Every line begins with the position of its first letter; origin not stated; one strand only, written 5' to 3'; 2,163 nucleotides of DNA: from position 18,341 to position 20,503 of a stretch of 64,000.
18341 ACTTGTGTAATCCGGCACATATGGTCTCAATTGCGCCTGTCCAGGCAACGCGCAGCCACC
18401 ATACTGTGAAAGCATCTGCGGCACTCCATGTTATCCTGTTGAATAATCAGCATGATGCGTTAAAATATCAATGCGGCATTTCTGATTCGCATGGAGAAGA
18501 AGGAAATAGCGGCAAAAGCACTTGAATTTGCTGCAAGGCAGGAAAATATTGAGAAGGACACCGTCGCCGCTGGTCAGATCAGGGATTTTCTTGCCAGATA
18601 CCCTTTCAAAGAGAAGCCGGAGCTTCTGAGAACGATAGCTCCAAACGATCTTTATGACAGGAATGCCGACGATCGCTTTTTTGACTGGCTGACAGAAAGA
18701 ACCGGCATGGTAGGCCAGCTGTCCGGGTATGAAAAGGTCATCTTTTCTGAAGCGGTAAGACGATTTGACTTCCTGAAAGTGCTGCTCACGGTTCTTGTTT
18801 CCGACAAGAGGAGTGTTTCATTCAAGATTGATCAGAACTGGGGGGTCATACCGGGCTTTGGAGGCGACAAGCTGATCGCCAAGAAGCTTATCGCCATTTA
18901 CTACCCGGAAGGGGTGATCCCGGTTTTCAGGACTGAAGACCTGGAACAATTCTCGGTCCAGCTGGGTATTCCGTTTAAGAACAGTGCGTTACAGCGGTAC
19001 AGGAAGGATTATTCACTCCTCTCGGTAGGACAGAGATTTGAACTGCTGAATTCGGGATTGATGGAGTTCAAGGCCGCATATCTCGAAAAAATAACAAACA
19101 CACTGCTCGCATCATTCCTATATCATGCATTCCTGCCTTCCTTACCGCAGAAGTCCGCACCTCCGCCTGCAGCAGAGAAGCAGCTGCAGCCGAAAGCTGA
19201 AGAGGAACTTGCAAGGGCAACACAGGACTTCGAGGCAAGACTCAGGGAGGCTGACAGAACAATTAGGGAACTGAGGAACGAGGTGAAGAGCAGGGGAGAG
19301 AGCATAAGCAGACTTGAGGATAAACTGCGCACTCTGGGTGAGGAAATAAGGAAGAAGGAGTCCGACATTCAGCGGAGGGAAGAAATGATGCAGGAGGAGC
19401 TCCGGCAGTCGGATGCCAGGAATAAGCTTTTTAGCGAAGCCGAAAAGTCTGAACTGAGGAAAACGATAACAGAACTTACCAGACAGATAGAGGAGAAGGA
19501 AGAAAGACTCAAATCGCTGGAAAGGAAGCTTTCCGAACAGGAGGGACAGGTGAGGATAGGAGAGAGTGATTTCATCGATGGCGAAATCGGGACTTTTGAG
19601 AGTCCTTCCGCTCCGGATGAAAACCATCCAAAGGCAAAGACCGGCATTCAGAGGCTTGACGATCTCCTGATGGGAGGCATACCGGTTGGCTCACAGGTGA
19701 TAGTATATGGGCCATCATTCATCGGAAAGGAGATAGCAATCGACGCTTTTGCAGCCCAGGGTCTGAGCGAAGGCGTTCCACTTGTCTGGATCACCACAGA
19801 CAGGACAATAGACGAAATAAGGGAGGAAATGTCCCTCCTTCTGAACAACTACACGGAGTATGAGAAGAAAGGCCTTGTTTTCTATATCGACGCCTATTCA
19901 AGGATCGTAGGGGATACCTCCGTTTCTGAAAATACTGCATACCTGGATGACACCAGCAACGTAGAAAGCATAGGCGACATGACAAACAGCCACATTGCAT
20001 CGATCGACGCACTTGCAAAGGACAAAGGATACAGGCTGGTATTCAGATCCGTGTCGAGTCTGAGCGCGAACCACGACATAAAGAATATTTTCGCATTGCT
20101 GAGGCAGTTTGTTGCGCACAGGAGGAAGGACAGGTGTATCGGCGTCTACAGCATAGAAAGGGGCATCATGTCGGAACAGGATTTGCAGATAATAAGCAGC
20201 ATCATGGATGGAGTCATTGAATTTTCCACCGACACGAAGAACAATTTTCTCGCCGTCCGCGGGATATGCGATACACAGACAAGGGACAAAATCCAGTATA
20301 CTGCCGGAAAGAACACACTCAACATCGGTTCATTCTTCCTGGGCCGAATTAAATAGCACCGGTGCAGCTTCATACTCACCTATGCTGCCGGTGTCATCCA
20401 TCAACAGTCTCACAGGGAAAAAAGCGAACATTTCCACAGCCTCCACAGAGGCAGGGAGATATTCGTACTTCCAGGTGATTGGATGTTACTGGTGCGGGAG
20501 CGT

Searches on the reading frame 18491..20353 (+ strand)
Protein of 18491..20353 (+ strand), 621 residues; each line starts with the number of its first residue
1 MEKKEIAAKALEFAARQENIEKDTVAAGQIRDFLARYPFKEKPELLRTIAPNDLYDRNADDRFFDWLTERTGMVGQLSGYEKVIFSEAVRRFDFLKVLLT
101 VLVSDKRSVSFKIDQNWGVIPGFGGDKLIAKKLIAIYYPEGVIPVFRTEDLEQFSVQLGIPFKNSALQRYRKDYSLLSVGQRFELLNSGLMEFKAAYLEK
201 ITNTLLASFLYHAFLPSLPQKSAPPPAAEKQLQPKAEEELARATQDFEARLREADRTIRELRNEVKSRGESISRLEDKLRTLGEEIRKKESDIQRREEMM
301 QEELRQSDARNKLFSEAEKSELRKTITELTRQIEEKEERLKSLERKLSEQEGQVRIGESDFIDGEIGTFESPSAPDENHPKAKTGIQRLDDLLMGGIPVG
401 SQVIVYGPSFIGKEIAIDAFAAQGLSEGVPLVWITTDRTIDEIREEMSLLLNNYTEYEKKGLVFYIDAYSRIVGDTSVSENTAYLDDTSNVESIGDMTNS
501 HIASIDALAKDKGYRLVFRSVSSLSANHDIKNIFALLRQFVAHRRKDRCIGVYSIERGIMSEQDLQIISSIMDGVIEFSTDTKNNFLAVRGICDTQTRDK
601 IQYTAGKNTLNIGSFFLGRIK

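Call 3: search_protein_families(library=pfam, proteins=[window:18491-20353:+], max_evalue=0.1)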
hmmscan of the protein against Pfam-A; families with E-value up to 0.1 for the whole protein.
window:18491-20353:+ (621 aa): 11 families
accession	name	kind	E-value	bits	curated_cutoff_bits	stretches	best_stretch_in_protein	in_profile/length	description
PF06745.19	ATPase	-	3.4e-18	66.3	26.6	1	383-587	2-195/231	KaiC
PF24336.1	DUF7504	-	8.7e-09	36.5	27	1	432-577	33-178/179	Family of unknown function (DUF7504)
PF05625.17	PAXNEB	-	8.8e-06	25.4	28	1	380-451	17-89/366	PAXNEB protein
PF04102.17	SlyX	-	0.00069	20.6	30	0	320-356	20-56/67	SlyX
PF01519.22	DUF16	-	0.0087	17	40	1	253-344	31-103/104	Protein of unknown function DUF16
PF14417.12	MEDS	-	0.012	15.9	29.8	1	419-469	19-72/161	MEDS: MEthanogen/methylotroph, DcmR Sensory domain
PF08702.15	Fib_alpha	-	0.013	16.1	29.9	1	270-353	35-117/143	Fibrinogen alpha/beta chain family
PF08614.16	ATG16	-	0.013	16.1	33.7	0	236-309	89-162/200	Autophagy protein 16 (ATG16)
PF15619.11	Lebercilin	-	0.028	14.4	34.3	1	242-352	46-152/193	Ciliary protein causing Leber congenital amaurosis disease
PF05667.16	CCDC22_CC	-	0.031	13.9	39.2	1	233-348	189-302/477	CCDC22 protein coiled-coil region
PF05557.18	MAD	-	0.059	12.2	30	1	231-353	68-185/661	Mitotic checkpoint protein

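Call 4: search_protein_families(library=padloc, proteins=[window:18491-20353:+], max_evalue=0.1)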
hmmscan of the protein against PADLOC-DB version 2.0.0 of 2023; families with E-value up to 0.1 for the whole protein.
window:18491-20353:+ (621 aa): 26 families (the best 25 are shown)
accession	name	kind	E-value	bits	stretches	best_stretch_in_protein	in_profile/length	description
PDLC03859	LmuB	-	2.6e-07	28.3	1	236-351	347-463/611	-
PDLC00580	JetC3|JetC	-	1.9e-06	24.4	1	231-354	287-405/1068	DUF3584 domain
PDLC03860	LmuB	-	7.9e-06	22.7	1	251-351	314-417/565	-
PDLC00551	JetC2|JetC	-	1e-05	21.6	1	227-350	913-1034/1365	DUF3584 domain; MukB-like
PDLC03865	LmuB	-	4.5e-05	19.8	1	235-351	537-672/1007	-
PDLC00582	JetC3|JetC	-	0.00011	18.2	1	235-350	784-900/1472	DUF3584 domain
PDLC00006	DruC1|DruC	-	0.0014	15.2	1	238-354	199-323/626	Unknown function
PDLC04887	PDC-S06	-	0.0027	14.3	1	236-360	375-496/790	-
PDLC04898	PDC-S06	-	0.0039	13.6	1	228-356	361-486/752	-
PDLC00519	JetC1|JetC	-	0.0055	12.9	1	260-350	274-361/1097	DUF3584 domain; MukB-like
PDLC00581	JetC3|JetC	-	0.0068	12.2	1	230-354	433-557/1473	DUF3584 domain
PDLC04021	PD-T4-1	-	0.007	13.3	1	128-221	143-221/383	-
PDLC02756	PbeC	-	0.011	12.7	1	230-353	358-478/643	PbeC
PDLC03924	MkoC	-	0.012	11.7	1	228-350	357-475/1136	-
PDLC00518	JetC1|JetC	-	0.012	11.5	1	233-349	339-454/1112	DUF3584 domain; MukB-like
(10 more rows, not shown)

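Call 5: search_protein_families(library=ncbifam, proteins=[window:18491-20353:+], max_evalue=0.1)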
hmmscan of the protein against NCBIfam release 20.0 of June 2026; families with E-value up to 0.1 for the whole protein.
window:18491-20353:+ (621 aa): 26 families (the best 25 are shown)
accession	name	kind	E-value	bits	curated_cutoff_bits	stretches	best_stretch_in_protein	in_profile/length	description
TIGR03877.1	thermo_KaiC_1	hypoth_equivalog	1.4e-14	54.2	307.25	1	381-527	3-142/238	KaiC domain-containing protein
TIGR03881.1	KaiC_arch_4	hypoth_equivalog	2.3e-14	53.7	247.8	1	382-529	3-139/231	KaiC domain-containing protein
NF006799.0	PRK09302.1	equivalog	2.8e-08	32.8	408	1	378-469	9-101/515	circadian clock protein KaiC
NF052589.1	ArlH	equivalog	4.3e-07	29.9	215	1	387-580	7-184/229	archaellum protein ArlH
NF004723.0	PRK06067.1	subfamily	4.7e-07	29.6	194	1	383-578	17-194/243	flagellar accessory protein FlaH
TIGR03880.1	KaiC_arch_3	hypoth_equivalog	7.2e-06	25.7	249.45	1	385-463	1-79/224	KaiC domain-containing protein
NF052320.1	Cbp1_fam_LP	subfamily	6.7e-05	22.5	90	1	315-354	114-153/286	Cbp1 family collagen-binding glycoprotein adhesin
TIGR02168.1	SMC_prok_B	equivalog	0.00012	20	567.35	1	235-354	358-472/1181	chromosome segregation protein SMC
NF045487.1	ASRP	equivalog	0.00034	19.4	300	1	243-349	349-454/593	archaea-specific SMC-related protein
TIGR02655.1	circ_KaiC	equivalog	0.00063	18.5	546.25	1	381-471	2-93/484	circadian clock protein KaiC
TIGR04523.1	Mplasa_alph_rch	subfamily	0.00073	17.6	270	1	238-351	443-551/745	helix-rich protein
TIGR01843.1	type_I_hlyD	subfamily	0.00077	18.5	208.65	1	211-353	100-238/422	HlyD family type I secretion periplasmic adaptor subunit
TIGR02169.1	SMC_prok_A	equivalog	0.00077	17.2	729.4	1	237-353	684-795/1165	chromosome segregation protein SMC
NF033885.1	conj_TraP_IncI1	equivalog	0.00098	18.9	135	1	226-294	56-124/217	conjugal transfer protein TraP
NF033930.1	pneumo_PspA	exception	0.0014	17.4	850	1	231-358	193-328/659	pneumococcal surface protein A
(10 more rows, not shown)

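Call 49: find_homologous_proteins(query=window:18491-20353:+)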
Query window:18491-20353:+ (621 aa): 28 proteins with E <= 0.001 among 8000 candidates.
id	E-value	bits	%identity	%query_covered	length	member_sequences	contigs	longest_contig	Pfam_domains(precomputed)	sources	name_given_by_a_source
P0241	0.0e+0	1349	99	100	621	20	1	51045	PF06745.20,PF05625.18,PF24336.2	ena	-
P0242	0.0e+0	1314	96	100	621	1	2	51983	PF06745.20,PF05625.18,PF24336.2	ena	-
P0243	0.0e+0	1311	96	100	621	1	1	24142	PF06745.20,PF05625.18,PF24336.2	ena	-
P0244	0.0e+0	1311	96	100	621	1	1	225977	PF06745.20,PF24336.2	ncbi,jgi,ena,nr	ncbi:MAG: hypothetical protein M1442_01245 [Candidatus Thermoplasmatota archaeon]|nr:hypothetical pr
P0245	0.0e+0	1107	79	100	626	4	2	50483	PF06745.20,PF05625.18,PF28422.1,PF24336.2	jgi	jgi:KaiC/GvpD/RAD55 family RecA-like ATPase/TolA-binding protein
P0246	2.6e-253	860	64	100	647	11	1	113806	PF06745.20,PF05625.18,PF23442.2,PF24336.2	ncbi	-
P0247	4.3e-249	846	55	66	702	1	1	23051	PF06745.20,PF05625.18,PF24336.2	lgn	-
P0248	4.1e-244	830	58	100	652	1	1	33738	PF06745.20,PF24336.2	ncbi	-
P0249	4.1e-236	803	56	100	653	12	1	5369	PF06745.20,PF24336.2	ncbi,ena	-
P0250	2.3e-231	788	59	100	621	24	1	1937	PF06745.20,PF05625.18,PF24336.2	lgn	-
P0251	1.1e-230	786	59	100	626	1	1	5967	PF06745.20,PF05625.18,PF24336.2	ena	-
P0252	4.4e-230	784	57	100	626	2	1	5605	PF06745.20,PF24336.2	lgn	-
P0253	3.4e-227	774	59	100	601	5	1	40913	PF06745.20,PF05625.18,PF24336.2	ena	-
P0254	7.5e-223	760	55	100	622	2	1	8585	PF06745.20,PF05625.18,PF24336.2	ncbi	-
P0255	2.2e-211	722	52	100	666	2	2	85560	PF06745.20,PF05625.18,PF24336.2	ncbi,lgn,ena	-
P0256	1.8e-176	607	48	100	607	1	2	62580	PF06745.20,PF05625.18,PF23442.2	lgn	-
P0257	4.0e-139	483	57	62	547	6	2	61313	PF06745.20,PF24336.2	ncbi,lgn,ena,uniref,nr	ncbi:MAG: hypothetical protein J9259_05580 [Thermoplasmata archaeon YP2-bin.285]|uniref:KaiC-like do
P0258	5.2e-126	440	52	62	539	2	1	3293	PF06745.20,PF05625.18,PF24336.2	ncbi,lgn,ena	-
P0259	1.0e-125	439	52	62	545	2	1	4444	PF06745.20,PF05625.18,PF24336.2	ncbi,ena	-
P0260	1.2e-123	432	52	62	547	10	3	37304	PF06745.20,PF24336.2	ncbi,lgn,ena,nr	ncbi:MAG: recombinase RecA [Thermoplasmata archaeon]|nr:recombinase RecA [Candidatus Sysuiplasma aci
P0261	4.4e-81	292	40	60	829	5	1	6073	PF12826.14,PF06745.20,PF23365.2,PF14520.13,PF05625.18,PF00633.30,PF24336.2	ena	-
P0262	8.1e-78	281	43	53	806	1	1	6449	PF06745.20,PF14520.13,PF24336.2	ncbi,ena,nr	ncbi:MAG: hypothetical protein J7L61_04620 [Thermoplasmata archaeon]|nr:hypothetical protein [Thermo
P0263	3.1e-76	276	40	59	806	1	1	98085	PF12826.14,PF06745.20,PF10391.16,PF23365.2,PF14520.13,PF05625.18,PF00633.30,PF24336.2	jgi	jgi:KaiC/GvpD/RAD55 family RecA-like ATPase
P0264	2.4e-68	250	38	59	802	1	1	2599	PF06745.20,PF23365.2,PF24336.2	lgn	-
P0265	7.1e-61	225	35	59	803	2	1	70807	PF06745.20,PF23365.2,PF24336.2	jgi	-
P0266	9.6e-57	211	31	61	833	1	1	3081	PF06745.20,PF23365.2,PF05625.18,PF24336.2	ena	-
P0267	9.6e-56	208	31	61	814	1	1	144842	PF06745.20,PF23365.2,PF05625.18,PF24336.2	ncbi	-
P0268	2.6e-54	203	30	61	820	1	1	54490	PF06745.20,PF23365.2,PF05625.18,PF24336.2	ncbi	-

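Call 50: find_encoding_contigs(protein=P0256, flank=7000, max_places=1)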
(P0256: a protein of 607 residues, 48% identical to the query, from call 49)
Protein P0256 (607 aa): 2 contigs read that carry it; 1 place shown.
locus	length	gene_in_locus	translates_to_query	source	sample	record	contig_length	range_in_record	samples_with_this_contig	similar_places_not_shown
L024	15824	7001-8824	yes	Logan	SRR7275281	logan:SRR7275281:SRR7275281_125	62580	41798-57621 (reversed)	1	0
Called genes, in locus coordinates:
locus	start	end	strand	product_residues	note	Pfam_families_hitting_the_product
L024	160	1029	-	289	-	PF00294:PfkB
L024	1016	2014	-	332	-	PF03747:ADP_ribosyl_GH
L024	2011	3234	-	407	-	PF07690:MFS_1, PF00083:Sugar_tr, PF07690:MFS_1 (weak)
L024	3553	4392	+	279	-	-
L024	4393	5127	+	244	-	PF13672:PP2C_2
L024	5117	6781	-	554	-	-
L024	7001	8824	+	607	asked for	PF05625:PAXNEB (faint), PF06745:ATPase, PF23442:DUF7125 (weak)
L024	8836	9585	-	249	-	PF07705:CARDB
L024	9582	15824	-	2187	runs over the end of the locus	PF02516:STT3, PF13231:PMT_2 (weak), PF13715:CarbopepD_reg_2 (faint), PF17210:SdrD_B (faint), PF13620:CarboxypepD_reg (weak), PF17802:SpaA (faint), PF22904:NOMO1-like_2nd (weak), PF23194:NOMO_5th (faint)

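Call 51: find_encoding_contigs(protein=P0248, flank=7000, max_places=1)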
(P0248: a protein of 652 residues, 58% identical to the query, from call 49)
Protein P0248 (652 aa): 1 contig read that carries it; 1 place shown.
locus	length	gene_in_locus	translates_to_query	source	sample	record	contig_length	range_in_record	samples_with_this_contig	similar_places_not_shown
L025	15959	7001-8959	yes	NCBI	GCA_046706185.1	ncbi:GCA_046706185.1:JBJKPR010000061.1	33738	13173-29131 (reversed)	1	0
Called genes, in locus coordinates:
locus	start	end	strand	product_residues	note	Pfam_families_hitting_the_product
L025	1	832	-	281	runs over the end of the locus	PF00535:Glycos_transf_2, PF13641:Glyco_tranf_2_3, PF13632:Glyco_trans_2_3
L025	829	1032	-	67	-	-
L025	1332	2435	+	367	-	-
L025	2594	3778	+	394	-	-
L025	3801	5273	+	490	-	-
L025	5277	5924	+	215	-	-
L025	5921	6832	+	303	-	-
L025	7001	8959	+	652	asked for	PF06745:ATPase, PF24336:DUF7504 (weak)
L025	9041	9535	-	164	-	PF10604:Polyketide_cyc2, PF08327:AHSA1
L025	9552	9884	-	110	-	PF12840:HTH_20, PF01022:HTH_5, PF08279:HTH_11 (weak), PF13412:HTH_24 (weak), PF21476:PF0610-like_N (weak)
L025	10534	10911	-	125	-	-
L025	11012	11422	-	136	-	-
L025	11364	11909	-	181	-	PF00578:AhpC-TSA, PF08534:Redoxin, PF13905:Thioredoxin_8 (weak)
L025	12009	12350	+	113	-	PF01638:HxlR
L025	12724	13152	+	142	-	PF13240:Zn_Ribbon_1 (faint), PF13248:Zn_ribbon_3 (faint), PF12773:DZR (weak)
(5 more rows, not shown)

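Call 60: search_protein_families(library=phrogs, proteins=[window:18491-20353:+], max_evalue=0.001)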
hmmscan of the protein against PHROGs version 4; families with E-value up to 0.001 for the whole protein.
window:18491-20353:+ (621 aa): 4 families
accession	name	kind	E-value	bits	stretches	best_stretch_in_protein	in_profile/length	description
phrog_77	-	DNA, RNA and nucleotide metabolism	8.3e-06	25.6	1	250-348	706-787/967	SbcC-like subunit of palindrome specific endonuclease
phrog_1293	-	tail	9.2e-05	21.4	1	240-352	13-126/1424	tail length tape measure protein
phrog_8337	-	DNA, RNA and nucleotide metabolism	9.6e-05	22.9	1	378-444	46-114/273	DNA repair protein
phrog_19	-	DNA, RNA and nucleotide metabolism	0.00013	21.9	1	260-447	217-400/621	DnaB-like replicative helicase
